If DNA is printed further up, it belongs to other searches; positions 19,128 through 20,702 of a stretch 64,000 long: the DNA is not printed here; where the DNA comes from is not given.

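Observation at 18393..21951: Uncharacterised three-gene module (484-aa unknown, overlapping Pif1-like helicase, 280-aa coiled-coil protein) inserted next to tRNA-Asn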

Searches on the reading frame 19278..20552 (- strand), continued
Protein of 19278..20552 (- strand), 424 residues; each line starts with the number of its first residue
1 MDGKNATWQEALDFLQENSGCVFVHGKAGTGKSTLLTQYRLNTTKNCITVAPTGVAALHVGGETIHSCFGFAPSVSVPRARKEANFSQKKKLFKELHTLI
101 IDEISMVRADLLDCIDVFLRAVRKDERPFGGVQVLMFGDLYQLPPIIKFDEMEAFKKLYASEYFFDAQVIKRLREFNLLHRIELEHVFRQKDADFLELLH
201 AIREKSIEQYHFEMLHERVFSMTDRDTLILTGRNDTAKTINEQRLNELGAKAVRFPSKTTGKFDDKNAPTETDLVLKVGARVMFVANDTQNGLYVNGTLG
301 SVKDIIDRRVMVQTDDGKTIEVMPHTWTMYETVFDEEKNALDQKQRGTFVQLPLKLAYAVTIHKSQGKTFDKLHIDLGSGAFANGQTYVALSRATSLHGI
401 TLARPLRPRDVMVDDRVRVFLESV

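Call 27: find_encoding_contigs(protein=P0007, flank=6000, max_places=2)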
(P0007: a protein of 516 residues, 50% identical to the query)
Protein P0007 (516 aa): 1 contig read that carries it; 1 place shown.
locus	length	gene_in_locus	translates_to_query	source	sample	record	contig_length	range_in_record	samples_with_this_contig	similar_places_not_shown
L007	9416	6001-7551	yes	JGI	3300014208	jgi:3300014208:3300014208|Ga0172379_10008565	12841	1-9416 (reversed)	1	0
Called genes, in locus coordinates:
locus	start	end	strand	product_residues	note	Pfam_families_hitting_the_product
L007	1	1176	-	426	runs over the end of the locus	PF00070:Pyr_redox (faint), PF00890:FAD_binding_2 (faint), PF03486:HI0933_like, PF12831:FAD_oxidored (weak), PF13454:NAD_binding_9 (weak), PF01593:Amino_oxidase (weak), PF07992:Pyr_redox_2 (weak), PF22780:HI0933_like_1st, +2 more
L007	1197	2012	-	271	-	PF00246:Peptidase_M14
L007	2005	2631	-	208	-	PF04199:Cyclase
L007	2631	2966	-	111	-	PF01588:tRNA_bind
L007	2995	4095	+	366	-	PF04055:Radical_SAM, PF06969:HemN_C (weak)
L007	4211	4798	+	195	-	PF04542:Sigma70_r2, PF22029:PhyR_sigma2 (weak), PF08281:Sigma70_r4_2, PF04545:Sigma70_r4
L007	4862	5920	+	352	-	PF01048:PNP_UDP_1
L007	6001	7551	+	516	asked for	PF02689:Herpes_Helicase (faint), PF05970:PIF1, PF13245:AAA_19, PF13604:AAA_30, PF01443:Viral_helicase1 (faint), PF13401:AAA_22 (faint)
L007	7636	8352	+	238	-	-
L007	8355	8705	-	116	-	PF02452:PemK_toxin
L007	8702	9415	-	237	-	?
